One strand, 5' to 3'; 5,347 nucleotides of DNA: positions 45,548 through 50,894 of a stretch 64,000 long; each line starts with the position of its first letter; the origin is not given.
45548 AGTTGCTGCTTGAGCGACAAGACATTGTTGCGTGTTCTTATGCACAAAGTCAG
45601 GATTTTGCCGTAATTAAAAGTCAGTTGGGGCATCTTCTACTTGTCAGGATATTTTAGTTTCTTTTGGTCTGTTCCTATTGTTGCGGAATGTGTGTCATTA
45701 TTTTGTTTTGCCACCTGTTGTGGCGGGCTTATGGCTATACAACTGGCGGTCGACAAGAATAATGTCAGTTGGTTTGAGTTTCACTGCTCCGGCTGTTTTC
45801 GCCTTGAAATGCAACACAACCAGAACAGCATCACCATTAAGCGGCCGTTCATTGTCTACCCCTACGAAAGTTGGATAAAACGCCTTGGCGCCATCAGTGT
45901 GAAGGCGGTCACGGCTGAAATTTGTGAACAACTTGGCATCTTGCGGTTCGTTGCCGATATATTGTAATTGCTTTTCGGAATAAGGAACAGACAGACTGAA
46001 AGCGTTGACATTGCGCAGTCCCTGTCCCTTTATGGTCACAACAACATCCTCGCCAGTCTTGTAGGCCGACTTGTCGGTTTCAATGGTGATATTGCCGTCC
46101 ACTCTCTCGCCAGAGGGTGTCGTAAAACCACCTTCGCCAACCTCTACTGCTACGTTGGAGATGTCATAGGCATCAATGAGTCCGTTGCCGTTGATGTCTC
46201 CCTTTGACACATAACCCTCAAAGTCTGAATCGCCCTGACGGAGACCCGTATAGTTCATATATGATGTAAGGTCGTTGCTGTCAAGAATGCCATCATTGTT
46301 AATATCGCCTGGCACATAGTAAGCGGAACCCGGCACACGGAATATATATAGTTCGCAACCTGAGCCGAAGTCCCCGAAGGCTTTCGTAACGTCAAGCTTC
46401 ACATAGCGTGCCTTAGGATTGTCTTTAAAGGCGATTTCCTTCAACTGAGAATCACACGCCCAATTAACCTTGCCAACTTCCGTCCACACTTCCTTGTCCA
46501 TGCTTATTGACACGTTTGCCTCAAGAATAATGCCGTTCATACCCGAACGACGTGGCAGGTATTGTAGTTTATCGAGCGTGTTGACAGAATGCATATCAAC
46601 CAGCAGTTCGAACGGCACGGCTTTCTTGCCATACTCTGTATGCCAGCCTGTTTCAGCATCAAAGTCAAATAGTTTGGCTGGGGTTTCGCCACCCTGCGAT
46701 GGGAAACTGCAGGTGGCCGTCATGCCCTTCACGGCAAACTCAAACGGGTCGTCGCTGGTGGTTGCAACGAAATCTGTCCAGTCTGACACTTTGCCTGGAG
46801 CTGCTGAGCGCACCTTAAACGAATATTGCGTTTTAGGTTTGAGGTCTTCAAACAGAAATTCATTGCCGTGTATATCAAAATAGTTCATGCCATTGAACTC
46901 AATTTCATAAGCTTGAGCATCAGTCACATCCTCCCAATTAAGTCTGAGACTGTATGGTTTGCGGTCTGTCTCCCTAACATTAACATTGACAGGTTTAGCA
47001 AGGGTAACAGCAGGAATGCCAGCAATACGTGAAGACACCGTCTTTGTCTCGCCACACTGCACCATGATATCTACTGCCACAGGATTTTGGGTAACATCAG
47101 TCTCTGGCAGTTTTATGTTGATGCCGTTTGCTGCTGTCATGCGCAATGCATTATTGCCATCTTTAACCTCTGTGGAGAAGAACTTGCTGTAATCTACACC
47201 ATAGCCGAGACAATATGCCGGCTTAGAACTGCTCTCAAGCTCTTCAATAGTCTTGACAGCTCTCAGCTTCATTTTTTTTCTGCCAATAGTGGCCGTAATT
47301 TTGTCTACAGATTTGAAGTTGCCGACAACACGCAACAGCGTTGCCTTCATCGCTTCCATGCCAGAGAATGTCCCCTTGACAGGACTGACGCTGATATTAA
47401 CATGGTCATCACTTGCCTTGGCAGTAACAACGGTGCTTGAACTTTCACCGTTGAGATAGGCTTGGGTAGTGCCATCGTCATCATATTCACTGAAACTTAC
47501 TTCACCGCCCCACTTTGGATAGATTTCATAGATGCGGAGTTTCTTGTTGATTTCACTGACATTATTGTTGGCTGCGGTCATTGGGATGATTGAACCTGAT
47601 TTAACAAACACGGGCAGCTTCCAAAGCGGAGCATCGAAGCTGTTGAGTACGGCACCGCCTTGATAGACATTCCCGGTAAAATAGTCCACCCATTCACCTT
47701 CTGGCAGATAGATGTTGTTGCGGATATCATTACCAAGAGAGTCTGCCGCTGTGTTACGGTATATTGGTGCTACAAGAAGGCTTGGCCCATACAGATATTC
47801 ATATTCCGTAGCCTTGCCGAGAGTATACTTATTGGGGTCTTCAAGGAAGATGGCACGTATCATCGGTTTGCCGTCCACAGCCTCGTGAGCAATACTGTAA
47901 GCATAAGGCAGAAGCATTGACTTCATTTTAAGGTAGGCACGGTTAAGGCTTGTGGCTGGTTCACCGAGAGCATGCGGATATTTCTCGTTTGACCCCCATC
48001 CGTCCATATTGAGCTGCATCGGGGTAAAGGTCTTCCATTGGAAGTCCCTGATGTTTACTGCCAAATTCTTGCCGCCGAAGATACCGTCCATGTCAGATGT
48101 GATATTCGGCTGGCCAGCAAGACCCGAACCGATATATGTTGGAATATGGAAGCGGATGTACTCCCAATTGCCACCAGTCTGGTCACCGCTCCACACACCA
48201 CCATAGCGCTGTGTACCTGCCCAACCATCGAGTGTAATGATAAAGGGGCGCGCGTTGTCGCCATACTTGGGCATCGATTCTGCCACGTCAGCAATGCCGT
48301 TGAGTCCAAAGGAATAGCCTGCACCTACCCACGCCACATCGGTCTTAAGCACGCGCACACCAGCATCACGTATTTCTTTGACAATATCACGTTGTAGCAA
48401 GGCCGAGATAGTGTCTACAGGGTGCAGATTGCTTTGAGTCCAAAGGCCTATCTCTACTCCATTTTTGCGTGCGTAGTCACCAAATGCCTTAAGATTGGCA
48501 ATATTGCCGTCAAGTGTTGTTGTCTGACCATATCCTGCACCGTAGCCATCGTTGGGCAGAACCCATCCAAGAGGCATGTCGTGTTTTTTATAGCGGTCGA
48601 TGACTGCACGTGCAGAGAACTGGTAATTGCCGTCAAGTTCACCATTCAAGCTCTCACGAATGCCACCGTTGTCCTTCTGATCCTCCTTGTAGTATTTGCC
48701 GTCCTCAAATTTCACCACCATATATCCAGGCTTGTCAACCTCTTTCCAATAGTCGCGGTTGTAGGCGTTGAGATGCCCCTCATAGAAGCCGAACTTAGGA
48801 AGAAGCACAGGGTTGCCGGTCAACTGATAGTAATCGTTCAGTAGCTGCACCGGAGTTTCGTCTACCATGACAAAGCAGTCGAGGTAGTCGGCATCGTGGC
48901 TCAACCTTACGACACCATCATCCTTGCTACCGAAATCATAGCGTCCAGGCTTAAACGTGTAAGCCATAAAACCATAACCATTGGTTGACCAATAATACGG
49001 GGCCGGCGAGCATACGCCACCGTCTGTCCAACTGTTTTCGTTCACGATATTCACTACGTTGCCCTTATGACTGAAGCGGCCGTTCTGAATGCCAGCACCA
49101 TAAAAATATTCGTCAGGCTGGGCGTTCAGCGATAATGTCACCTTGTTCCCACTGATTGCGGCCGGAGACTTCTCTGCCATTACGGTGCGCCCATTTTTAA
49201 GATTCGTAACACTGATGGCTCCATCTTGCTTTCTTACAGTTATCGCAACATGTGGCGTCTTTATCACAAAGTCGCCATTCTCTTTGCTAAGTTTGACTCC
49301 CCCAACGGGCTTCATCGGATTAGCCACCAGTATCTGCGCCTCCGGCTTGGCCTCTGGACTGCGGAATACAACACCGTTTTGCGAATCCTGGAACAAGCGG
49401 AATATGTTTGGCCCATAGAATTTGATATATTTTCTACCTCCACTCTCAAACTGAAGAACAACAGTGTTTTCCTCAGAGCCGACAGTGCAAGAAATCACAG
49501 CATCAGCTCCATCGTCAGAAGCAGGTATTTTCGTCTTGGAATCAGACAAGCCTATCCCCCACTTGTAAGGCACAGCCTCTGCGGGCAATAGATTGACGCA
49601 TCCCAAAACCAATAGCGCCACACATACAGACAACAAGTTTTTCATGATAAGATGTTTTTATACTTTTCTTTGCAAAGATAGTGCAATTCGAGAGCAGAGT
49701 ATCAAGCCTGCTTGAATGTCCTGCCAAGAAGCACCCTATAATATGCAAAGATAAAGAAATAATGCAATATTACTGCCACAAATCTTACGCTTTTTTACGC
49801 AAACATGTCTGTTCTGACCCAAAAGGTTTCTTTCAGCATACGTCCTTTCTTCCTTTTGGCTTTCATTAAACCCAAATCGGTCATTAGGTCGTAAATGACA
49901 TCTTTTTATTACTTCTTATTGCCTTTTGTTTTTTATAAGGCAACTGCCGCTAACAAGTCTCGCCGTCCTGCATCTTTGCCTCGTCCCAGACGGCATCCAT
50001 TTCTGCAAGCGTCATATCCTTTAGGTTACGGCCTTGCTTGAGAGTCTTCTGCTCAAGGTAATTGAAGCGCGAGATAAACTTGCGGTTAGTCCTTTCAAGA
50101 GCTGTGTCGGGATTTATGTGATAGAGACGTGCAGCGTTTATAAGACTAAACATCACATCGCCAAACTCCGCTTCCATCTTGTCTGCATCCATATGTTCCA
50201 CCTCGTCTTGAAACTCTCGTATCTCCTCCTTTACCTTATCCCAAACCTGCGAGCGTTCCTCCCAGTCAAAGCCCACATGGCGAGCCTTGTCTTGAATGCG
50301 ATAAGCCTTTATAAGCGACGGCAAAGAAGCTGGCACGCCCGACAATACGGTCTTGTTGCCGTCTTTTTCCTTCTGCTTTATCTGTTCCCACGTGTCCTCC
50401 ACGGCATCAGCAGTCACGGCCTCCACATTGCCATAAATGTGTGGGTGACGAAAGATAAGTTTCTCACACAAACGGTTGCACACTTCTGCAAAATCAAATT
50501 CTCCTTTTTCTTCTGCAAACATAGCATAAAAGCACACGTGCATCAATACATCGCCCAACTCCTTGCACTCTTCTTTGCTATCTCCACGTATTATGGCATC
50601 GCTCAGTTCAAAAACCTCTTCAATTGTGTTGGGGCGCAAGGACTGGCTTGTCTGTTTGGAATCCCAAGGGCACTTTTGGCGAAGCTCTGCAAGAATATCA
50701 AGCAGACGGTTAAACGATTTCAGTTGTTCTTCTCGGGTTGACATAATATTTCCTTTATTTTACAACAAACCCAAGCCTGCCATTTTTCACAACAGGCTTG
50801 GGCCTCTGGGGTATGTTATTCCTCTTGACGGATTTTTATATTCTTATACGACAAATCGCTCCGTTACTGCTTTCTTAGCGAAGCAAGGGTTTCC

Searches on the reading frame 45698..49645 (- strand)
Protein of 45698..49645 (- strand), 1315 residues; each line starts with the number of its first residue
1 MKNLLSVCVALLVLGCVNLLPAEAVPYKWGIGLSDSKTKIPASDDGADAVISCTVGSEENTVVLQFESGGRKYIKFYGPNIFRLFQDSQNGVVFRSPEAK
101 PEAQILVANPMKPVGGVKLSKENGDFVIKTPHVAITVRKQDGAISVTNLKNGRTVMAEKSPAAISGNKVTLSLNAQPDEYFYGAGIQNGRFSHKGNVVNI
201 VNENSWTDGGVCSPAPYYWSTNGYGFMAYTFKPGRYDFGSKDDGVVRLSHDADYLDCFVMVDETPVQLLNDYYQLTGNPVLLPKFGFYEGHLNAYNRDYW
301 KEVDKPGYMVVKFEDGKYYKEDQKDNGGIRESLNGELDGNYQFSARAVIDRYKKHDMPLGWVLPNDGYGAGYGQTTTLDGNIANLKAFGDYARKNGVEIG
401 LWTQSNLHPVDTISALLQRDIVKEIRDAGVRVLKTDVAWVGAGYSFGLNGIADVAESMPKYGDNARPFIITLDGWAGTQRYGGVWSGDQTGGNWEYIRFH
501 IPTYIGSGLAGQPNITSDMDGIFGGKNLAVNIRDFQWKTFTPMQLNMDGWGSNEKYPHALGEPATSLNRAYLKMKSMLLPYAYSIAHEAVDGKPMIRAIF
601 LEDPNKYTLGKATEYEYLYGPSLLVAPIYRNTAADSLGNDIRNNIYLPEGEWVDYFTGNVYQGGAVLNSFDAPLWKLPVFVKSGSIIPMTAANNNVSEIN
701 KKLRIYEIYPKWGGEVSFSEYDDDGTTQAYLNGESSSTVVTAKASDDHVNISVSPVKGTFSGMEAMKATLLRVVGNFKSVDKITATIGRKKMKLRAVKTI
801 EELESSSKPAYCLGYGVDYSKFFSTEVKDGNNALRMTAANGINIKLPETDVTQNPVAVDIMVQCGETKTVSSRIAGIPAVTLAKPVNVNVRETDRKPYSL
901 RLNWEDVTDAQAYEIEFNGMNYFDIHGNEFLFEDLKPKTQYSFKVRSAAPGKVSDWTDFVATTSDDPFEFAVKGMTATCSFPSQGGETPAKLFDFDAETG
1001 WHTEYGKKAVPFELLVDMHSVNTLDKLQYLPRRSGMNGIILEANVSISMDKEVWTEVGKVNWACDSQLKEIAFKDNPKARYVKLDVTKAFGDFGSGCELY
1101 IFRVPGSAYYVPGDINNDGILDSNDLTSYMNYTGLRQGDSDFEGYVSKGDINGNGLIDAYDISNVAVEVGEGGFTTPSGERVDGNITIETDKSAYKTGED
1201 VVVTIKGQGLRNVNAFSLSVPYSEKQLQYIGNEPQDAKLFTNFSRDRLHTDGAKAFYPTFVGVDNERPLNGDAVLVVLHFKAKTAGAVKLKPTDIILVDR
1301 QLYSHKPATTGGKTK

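Call 64: search_protein_families(library=pfam, proteins=[window:45698-49645:-], max_evalue=0.00001)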
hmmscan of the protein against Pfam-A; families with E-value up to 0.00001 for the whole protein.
window:45698-49645:- (1315 aa): 6 families
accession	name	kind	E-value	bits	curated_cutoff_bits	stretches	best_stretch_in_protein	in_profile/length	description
PF01055.32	Glyco_hydro_31_2nd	-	2.3e-22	80.2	23.5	1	454-584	198-327/328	Glycosyl hydrolases family 31 TIM-barrel domain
PF21365.3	Glyco_hydro_31_3rd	-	3.4e-19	69.5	24.4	1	592-687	1-87/87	Glycosyl hydrolase family 31 C-terminal domain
PF00754.31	F5_F8_type_C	-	1e-15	58.4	28.2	1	977-1098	2-126/127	F5/8 type C domain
PF17137.9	DUF5110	-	3.8e-14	52.9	27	1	705-775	3-70/71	Domain of unknown function (DUF5110)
PF13802.12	Gal_mutarotas_2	-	4.9e-12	46.9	27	1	74-237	4-184/184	Glycosyl hydrolase 31 N-terminal galactose mutarotase-like domain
PF00041.27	fn3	-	2.1e-06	28.3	25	1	885-948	3-69/84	Fibronectin type III domain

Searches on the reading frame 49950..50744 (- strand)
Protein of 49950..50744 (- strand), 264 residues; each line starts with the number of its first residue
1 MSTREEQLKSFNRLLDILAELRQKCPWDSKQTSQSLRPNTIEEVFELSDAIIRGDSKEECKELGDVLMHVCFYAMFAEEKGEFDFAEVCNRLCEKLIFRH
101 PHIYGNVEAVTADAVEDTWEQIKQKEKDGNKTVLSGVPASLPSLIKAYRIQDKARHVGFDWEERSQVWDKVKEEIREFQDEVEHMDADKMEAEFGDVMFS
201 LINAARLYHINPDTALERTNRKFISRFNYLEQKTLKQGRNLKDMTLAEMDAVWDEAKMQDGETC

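Call 111: search_protein_families(library=pfam, proteins=[window:49950-50744:-], max_evalue=0.00001)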
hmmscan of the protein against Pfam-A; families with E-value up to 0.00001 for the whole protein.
window:49950-50744:- (264 aa): 2 families
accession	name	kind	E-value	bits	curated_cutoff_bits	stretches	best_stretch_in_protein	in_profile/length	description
PF03819.22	MazG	-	3.3e-35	120.6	22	2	31-103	1-73/74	MazG nucleotide pyrophosphohydrolase domain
PF01503.22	PRA-PH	-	5.3e-09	36.8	21.3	0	160-221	21-84/86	Phosphoribosyl-ATP pyrophosphohydrolase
